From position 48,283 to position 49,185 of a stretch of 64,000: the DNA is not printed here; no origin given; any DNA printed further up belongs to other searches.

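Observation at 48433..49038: Orphan 201-aa protein with Spo11/TopoVI-A/JetD-type Toprim motif order, directly downstream of argS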

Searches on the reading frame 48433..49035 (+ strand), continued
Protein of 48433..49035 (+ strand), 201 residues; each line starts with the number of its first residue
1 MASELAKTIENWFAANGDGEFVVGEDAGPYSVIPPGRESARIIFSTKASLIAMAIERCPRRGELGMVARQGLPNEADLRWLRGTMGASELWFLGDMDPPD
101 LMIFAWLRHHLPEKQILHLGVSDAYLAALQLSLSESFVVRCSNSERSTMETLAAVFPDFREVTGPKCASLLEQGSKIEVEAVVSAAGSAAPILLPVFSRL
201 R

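Call 39: fold_search(model_id=the predicted structure, library=viral)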
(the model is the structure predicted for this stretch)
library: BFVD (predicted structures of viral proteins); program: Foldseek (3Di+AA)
matches with E <= 10: 601; with E <= 0.001: 0
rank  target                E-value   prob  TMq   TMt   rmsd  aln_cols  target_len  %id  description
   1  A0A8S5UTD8            6.3e-03  0.89  0.37  0.11  18.7       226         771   12  DNA topoisomerase (ATP-hydrolyzing) [Myoviridae sp. ctYA416]
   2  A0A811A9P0            6.7e-03  0.99  0.39  0.08   9.4       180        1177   10  (no name in the UniProt tables at hand)
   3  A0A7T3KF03            1.3e-02  0.72  0.36  0.14  13.5       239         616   10  DNA topoisomerase (ATP-hydrolyzing) [Campylobacter phage F355]
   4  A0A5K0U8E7            1.3e-02  0.60  0.32  0.21  15.4       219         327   10  AB hydrolase-1 domain-containing protein [Yasminevirus sp. GU-2018]
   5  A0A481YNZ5            1.4e-02  0.93  0.37  0.07  12.9       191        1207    9  DNA topoisomerase 2 [Pithovirus LCDPAC02]
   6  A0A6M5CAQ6            1.6e-02  0.91  0.40  0.27  13.4       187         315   16  (no name in the UniProt tables at hand)
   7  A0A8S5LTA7            2.1e-02  0.66  0.31  0.30   9.3       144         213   16  RloB-like protein [Myoviridae sp. ct25F5]
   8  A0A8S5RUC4            2.5e-02  0.72  0.35  0.13  14.8       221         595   13  (no name in the UniProt tables at hand)
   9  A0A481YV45            2.7e-02  0.95  0.34  0.07  11.1       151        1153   10  DNA topoisomerase 2 [Marseillevirus LCMAC103]
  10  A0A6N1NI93            2.9e-02  0.89  0.37  0.15  11.2       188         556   13  DNA topoisomerase 2 [Tupanvirus deep ocean]
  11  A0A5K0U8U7            3.0e-02  0.51  0.29  0.12  12.5       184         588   10  Uncharacterized protein [Yasminevirus sp. GU-2018]
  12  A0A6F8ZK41            3.2e-02  0.93  0.35  0.49   6.1       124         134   14  DNA primase/helicase, phage-associated [Xylella phage Cota]
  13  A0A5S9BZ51            3.4e-02  0.92  0.35  0.16   9.7       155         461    9  DNA topoisomerase (ATP-hydrolyzing) [Tenacibaculum phage PTm1]
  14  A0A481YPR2            3.4e-02  0.66  0.31  0.23   9.9       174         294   11  Fermentation-respiration switch protein [Pithovirus LCDPAC02]
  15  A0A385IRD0            4.1e-02  0.96  0.37  0.12  10.1       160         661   10  (no name in the UniProt tables at hand)
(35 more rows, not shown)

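Call 49: search_protein_families(library=pfam, proteins=[P0091, P0046, P0014, P0015, P0023, P0041, P0074, P0050], max_evalue=0.01)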
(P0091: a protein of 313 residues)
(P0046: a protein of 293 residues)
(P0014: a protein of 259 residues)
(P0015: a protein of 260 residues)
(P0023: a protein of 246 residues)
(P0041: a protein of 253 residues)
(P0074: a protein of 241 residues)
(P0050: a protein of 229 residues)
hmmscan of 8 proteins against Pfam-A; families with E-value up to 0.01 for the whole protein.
P0091 (313 aa): 0 families

P0046 (293 aa): 0 families

P0014 (259 aa): 0 families

P0015 (260 aa): 0 families

P0023 (246 aa): 0 families

P0041 (253 aa): 0 families

P0074 (241 aa): 0 families

P0050 (229 aa): 0 families

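Call 57: find_homologous_proteins(query=A2, max_evalue=0.00001)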
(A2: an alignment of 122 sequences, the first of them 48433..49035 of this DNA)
Query A2 (122 sequences) (201 aa, profile of the alignment): 46 proteins with E <= 0.00001 among 8000 candidates.
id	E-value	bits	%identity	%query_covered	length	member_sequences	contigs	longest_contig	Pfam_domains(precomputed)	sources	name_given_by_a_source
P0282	8.1e-74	265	51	96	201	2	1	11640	-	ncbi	-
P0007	2.6e-72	260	47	97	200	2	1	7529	-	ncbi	-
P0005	2.9e-71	257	63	99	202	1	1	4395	-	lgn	-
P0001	6.7e-71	256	100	100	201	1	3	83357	-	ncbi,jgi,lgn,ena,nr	ncbi:MAG TPA: hypothetical protein VMV10_25505 [Pirellulales bacterium]|nr:hypothetical protein [Pir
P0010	5.9e-70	253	45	100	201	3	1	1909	-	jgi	jgi:hypothetical protein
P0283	9.2e-70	252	51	97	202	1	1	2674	-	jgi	jgi:hypothetical protein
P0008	2.0e-69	251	49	93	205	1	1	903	-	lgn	-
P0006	2.6e-69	251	58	99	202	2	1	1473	-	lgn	-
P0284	8.0e-69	249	49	100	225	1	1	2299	-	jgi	jgi:hypothetical protein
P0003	6.6e-68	246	65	99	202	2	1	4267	-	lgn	-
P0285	4.6e-67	243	45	93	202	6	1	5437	-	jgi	jgi:hypothetical protein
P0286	8.7e-67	242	43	96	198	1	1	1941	-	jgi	jgi:hypothetical protein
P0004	1.0e-66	242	64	99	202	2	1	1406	-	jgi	jgi:hypothetical protein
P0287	2.2e-66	241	42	98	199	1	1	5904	-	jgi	-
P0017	3.4e-66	240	42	96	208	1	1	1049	-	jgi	jgi:hypothetical protein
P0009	6.4e-60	220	45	99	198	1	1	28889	-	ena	-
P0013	2.7e-50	189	41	87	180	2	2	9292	-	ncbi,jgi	-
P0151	5.9e-49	184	30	92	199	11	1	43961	-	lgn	-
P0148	1.1e-46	177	31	78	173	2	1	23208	-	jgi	-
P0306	1.0e-39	154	33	70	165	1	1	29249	-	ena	-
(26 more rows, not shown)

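Call 58: find_encoding_contigs(protein=P0151, flank=7000, max_places=2)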
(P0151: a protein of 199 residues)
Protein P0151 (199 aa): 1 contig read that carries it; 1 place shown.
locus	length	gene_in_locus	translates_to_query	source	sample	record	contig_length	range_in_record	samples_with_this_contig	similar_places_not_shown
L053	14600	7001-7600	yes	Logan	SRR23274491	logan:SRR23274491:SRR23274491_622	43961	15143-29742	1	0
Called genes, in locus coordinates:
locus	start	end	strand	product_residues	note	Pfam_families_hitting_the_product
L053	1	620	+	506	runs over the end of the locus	PF02074:Peptidase_M32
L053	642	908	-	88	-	-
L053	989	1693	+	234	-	PF02585:PIG-L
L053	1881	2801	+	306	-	-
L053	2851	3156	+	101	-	-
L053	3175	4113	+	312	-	PF02899:Phage_int_SAM_1, PF00589:Phage_integrase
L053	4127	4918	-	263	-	PF14080:DUF4261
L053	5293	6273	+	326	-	PF01266:DAO (faint), PF01593:Amino_oxidase (weak), PF13450:NAD_binding_8, PF01593:Amino_oxidase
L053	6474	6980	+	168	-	-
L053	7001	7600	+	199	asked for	-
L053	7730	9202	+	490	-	PF00999:Na_H_Exchanger, PF02080:TrkA_C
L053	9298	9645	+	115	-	PF04993:TfoX_N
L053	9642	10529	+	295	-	PF00248:Aldo_ket_red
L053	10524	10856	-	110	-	PF07883:Cupin_2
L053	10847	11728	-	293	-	PF00149:Metallophos, PF12850:Metallophos_2 (faint)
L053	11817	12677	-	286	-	PF03705:CheR_N, PF08241:Methyltransf_11 (faint), PF01739:CheR, PF08242:Methyltransf_12 (faint), PF13649:Methyltransf_25 (faint)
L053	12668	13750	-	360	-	PF00072:Response_reg, PF01339:CheB_methylest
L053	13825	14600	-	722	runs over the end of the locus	PF00672:HAMP, PF00015:MCPsignal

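Call 59: find_encoding_contigs(protein=P0306, flank=7000, max_places=2)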
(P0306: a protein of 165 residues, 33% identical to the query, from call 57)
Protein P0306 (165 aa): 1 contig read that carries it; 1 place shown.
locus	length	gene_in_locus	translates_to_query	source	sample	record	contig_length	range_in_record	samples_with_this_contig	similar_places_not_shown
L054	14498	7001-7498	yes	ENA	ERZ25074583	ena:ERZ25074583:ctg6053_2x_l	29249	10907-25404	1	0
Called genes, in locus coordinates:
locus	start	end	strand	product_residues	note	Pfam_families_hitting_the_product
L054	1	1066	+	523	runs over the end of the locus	PF07583:PSCyt2, PF07587:PSD1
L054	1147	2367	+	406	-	PF07394:DUF1501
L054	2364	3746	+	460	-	PF00036:EF-hand_1 (faint), PF00404:Dockerin_1 (faint), PF13405:EF-hand_6 (faint), PF13499:EF-hand_7 (faint), PF23564:EF-hand_FSTL1 (faint), PF13202:EF-hand_5 (faint), PF13833:EF-hand_8 (faint)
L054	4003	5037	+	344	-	PF13577:SnoaL_4, PF12680:SnoaL_2 (weak), PF13474:SnoaL_3, PF14534:DUF4440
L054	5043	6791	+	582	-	-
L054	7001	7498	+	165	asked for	-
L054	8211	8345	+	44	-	-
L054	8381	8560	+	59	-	-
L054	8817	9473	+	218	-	PF00999:Na_H_Exchanger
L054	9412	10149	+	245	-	PF00999:Na_H_Exchanger, PF02080:TrkA_C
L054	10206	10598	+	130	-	PF04993:TfoX_N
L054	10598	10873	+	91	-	PF00248:Aldo_ket_red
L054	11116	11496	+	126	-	PF00248:Aldo_ket_red (weak)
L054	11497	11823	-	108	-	PF07883:Cupin_2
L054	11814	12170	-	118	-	-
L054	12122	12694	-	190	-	-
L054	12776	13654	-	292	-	PF03705:CheR_N, PF01739:CheR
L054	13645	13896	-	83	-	PF01339:CheB_methylest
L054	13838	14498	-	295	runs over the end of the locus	PF00072:Response_reg, PF01339:CheB_methylest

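Call 60: find_encoding_contigs(protein=P0148, flank=7000, max_places=2)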
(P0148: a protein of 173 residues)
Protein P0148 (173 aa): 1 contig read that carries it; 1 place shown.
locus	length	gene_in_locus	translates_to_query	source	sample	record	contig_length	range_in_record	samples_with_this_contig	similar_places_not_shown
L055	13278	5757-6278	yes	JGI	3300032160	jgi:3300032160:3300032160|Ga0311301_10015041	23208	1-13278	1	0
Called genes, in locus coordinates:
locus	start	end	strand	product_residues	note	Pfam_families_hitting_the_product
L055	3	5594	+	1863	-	?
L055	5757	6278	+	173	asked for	-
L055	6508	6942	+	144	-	PF13650:Asp_protease_2 (weak), PF13975:gag-asp_proteas (weak)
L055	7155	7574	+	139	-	-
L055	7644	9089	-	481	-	PF02952:Fucose_iso_C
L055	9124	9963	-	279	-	PF01791:DeoC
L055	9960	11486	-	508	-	PF13304:AAA_21 (faint), PF00005:ABC_tran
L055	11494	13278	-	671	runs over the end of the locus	PF02653:BPD_transp_2, PF00532:Peripla_BP_1, PF13407:Peripla_BP_4, PF13458:Peripla_BP_6 (faint)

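Call 61: find_encoding_contigs(protein=P0282, flank=7000, max_places=2)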
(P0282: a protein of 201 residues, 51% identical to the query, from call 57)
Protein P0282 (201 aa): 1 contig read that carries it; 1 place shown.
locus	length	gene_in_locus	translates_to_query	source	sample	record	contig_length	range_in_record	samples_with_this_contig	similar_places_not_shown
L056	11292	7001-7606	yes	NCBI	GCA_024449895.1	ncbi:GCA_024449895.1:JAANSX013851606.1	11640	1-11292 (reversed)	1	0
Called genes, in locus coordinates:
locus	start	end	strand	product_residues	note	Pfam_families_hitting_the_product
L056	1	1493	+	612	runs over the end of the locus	?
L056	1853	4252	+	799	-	PF05593:RHS_repeat (faint)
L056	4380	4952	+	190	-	-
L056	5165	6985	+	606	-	PF25023:TEN_YD-shell (faint)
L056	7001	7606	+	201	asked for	-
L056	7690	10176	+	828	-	PF05593:RHS_repeat (faint)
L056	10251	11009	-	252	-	-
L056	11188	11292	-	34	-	?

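Call 63: search_protein_families(library=pfam, proteins=[L055:3-5594:+, L054:5043-6791:+, L056:5165-6985:+, L056:4380-4952:+, L056:7690-10176:+, L056:1853-4252:+, L053:6474-6980:+], max_evalue=0.01)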
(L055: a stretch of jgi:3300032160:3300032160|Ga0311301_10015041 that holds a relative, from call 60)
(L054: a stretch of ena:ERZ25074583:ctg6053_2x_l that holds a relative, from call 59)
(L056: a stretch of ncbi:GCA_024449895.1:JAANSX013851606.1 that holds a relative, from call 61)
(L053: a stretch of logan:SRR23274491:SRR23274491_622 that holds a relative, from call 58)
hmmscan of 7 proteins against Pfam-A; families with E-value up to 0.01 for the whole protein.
L055:3-5594:+ (1863 aa): 7 families
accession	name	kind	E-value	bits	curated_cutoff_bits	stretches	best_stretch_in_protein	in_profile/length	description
PF17973.7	bMG10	-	3.5e-29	102.1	26.2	1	1733-1849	22-131/131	Bacterial Alpha-2-macroglobulin MG10 domain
PF01835.25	MG2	-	6.7e-21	74.9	32.8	2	317-406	1-84/96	MG2 domain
PF00207.28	A2M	-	6.6e-20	71.2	21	1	1079-1168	1-91/92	Alpha-2-macroglobulin family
PF07703.20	A2M_BRD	-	1.9e-09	38.4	22.7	1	742-845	1-115/140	Alpha-2-macroglobulin bait region domain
PF07678.20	TED_complement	-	1.3e-07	31.4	22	0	1311-1452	17-123/312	A-macroglobulin TED domain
PF17791.7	MG3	-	2.6e-07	31.2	23.1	1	427-475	1-48/84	Macroglobulin domain MG3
PF13428.12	TPR_14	-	0.0061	17.6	23.5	0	30-63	3-36/44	Tetratricopeptide repeat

L054:5043-6791:+ (582 aa): 1 family
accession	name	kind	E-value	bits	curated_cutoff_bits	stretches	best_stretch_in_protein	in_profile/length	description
PF02095.21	Extensin_1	-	0.0039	17.5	105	1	84-199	47-155/171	Extensin-like protein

L056:5165-6985:+ (606 aa): 1 family
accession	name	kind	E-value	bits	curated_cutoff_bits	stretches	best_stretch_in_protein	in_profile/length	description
PF05593.20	RHS_repeat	-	2.8e-05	24.9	22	1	304-340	1-36/38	RHS Repeat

L056:4380-4952:+ (190 aa): 0 families

L056:7690-10176:+ (828 aa): 1 family
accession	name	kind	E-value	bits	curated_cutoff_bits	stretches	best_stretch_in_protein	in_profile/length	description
PF05593.20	RHS_repeat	-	6.2e-13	49.2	22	2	477-513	1-36/38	RHS Repeat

L056:1853-4252:+ (799 aa): 1 family
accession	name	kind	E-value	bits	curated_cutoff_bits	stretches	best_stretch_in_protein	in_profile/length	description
PF05593.20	RHS_repeat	-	8.4e-12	45.6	22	2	458-495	1-37/38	RHS Repeat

L053:6474-6980:+ (168 aa): 0 families

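Call 72: search_protein_families(library=pfam, alignment_id=A3, max_evalue=0.001)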
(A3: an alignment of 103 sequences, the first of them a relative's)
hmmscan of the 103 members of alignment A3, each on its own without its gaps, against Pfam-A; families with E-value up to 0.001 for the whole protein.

A. member 1, L001:1286-1642:+ (119 aa): 1 family
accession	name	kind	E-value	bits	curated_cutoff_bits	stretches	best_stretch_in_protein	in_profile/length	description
PF07690.21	MFS_1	-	9.5e-09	35.1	33.4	1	3-95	251-344/347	Major Facilitator Superfamily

B. families by the number of members that match (of 103 scanned): 71 families (the first 25 are shown)
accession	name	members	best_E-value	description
PF13267.11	DUF4058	2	1.7e-63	Protein of unknown function (DUF4058)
PF07596.16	SBP_bac_10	2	2.5e-46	Protein of unknown function (DUF1559)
PF05746.21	DALR_1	2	2e-31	DALR anticodon binding domain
PF05593.20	RHS_repeat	2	1.5e-09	RHS Repeat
PF01702.25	TGT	1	1.8e-152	Queuine tRNA-ribosyltransferase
PF02547.20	Queuosine_synth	1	6e-127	Queuosine biosynthesis protein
PF00375.23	SDF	1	1.3e-96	Sodium:dicarboxylate symporter family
PF00750.26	tRNA-synt_1d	1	7.5e-63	tRNA synthetases class I (R), catalytic domain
PF04107.18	GCS2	1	3.8e-62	Glutamate-cysteine ligase family 2(GCS2)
PF00990.26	GGDEF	1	5.8e-62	Diguanylate cyclase, GGDEF domain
PF13561.12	adh_short_C2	1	3.5e-52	Enoyl-(Acyl carrier protein) reductase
PF02545.19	Maf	1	4.3e-50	Maf-like protein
PF00106.31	adh_short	1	1.4e-48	short chain dehydrogenase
PF00999.27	Na_H_Exchanger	1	2.4e-48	Sodium/hydrogen exchanger, transmembrane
PF01300.24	Sua5_yciO_yrdC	1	1.1e-42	Telomere recombination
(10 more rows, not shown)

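Call 73: search_protein_families(library=padloc, alignment_id=A3, max_evalue=0.00001)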
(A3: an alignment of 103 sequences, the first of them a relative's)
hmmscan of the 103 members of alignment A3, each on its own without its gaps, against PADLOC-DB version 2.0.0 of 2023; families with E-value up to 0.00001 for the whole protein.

A. member 1, L001:1286-1642:+ (119 aa): 0 families

B. families by the number of members that match (of 103 scanned): 2 families
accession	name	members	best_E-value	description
PDLC04134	mad2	1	7.9e-14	mads_2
PDLC04899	PDC-S07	1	3e-09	-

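Call 75: find_related_loci(query=A4, collection=metagenome_contigs, flank=3000)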
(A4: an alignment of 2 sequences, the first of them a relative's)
Query A4 (60 aa) in metagenome_contigs; peptide patterns used: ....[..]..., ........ (x = any residue, [..] = any of these).
138 stretches matched a pattern; 10 encode a relative of the query (tblastn E <= 1e-3); 10 distinct loci.
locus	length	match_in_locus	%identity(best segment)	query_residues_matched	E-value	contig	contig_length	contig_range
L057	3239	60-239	100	1-60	4e-38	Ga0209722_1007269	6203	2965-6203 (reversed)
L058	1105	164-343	95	1-60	2e-37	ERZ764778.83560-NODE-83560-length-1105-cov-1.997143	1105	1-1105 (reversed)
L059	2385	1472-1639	74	3-59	1e-21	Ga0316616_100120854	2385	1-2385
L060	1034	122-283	73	5-59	1e-20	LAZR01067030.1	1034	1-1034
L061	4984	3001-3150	72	6-58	3e-19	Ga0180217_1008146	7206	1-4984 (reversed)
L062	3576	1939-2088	72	6-58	5e-19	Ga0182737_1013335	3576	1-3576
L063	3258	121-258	67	5-50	8e-17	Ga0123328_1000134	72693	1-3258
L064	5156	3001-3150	56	1-49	2e-12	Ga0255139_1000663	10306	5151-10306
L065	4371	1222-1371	56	1-49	3e-12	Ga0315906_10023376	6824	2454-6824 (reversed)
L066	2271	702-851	56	1-49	4e-12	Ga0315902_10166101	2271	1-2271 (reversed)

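Call 87: search_solved_structures(query=A4, max_evalue=10)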
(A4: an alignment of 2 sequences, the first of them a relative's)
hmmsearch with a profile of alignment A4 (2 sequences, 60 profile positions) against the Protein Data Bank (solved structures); distinct sequences matched with E-value up to 10: 2.
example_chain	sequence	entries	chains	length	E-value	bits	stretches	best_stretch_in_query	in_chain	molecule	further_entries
7e40_B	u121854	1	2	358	0.63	13.5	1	4-37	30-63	SPX domain-containing protein 1,Endolysin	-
6jc0_C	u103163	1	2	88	0.96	12.9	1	11-39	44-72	Putative molybdenum cofactor biosynthesis protein D2 (MoaD2) / thiamine S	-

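Call 88: search_dna_similar(query=window:48433-49035:+, collection=plasmids, mode=protein, max_evalue=0.001, max_rows=10)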
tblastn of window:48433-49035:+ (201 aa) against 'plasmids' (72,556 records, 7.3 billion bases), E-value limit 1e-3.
No match.
